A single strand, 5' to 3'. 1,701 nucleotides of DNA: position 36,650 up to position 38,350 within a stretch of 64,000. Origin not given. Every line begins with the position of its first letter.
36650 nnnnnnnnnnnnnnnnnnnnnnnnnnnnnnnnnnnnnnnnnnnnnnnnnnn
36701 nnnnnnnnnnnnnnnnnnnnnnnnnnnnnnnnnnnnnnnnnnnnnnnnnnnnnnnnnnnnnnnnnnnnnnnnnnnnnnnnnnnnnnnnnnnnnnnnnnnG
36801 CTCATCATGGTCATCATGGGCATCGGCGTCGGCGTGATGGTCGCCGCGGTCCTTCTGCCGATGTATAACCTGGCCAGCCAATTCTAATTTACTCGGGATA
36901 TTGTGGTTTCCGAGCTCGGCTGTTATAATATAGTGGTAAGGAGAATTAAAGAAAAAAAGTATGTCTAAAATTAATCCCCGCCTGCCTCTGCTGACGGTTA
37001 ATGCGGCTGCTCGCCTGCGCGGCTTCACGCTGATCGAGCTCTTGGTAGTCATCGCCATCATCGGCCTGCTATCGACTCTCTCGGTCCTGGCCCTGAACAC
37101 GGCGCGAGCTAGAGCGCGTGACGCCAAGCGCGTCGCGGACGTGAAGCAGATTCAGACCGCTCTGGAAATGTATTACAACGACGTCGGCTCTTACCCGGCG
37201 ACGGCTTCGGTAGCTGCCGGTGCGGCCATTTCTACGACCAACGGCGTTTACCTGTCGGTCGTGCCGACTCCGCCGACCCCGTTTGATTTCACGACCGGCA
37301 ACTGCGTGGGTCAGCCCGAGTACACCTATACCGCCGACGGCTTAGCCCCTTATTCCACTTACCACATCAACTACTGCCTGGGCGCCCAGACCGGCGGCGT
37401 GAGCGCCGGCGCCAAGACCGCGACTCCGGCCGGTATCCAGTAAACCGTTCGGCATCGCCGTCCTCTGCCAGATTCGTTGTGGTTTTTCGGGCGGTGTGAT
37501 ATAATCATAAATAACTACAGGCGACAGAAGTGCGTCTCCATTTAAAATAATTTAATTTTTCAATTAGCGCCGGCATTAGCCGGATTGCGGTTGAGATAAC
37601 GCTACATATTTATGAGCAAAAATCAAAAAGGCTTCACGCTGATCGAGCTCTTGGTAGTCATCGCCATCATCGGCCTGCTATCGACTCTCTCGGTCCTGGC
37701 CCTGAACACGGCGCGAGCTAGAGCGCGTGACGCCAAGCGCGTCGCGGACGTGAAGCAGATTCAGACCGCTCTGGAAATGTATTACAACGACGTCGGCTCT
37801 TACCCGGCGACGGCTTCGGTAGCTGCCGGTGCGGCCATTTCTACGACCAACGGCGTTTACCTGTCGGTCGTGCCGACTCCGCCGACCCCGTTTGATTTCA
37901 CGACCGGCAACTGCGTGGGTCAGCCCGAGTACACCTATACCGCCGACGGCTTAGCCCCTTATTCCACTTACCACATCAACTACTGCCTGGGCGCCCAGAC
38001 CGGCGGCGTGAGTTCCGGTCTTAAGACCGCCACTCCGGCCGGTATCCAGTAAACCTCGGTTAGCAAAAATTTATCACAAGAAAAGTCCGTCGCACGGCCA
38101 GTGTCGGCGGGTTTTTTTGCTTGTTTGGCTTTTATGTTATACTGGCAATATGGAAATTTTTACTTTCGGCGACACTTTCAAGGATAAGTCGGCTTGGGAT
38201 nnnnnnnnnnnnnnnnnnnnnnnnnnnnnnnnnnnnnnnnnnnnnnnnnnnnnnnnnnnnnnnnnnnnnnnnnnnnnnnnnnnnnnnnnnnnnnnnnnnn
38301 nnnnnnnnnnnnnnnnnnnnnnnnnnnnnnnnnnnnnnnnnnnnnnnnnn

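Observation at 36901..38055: Recently duplicated major pilin genes with different signal leaders, separate look-alike promoters and one small variable patch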

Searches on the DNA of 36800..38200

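Call 10: search_rna_families(source=window, start=36800, end=38200, threshold=evalue, max_evalue=1)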
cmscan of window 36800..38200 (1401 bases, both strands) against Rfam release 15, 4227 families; matches with E-value up to 1: 0.
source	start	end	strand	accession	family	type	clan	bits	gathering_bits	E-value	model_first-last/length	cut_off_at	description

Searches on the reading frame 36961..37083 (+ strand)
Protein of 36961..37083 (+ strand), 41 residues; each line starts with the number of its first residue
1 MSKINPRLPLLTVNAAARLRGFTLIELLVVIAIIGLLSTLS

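Call 49: find_homologous_proteins(query=window:36961-37083:+, max_evalue=0.001)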
Query seq(41 aa): 1601 candidates shared short words with the query, none scored E <= 0.001.
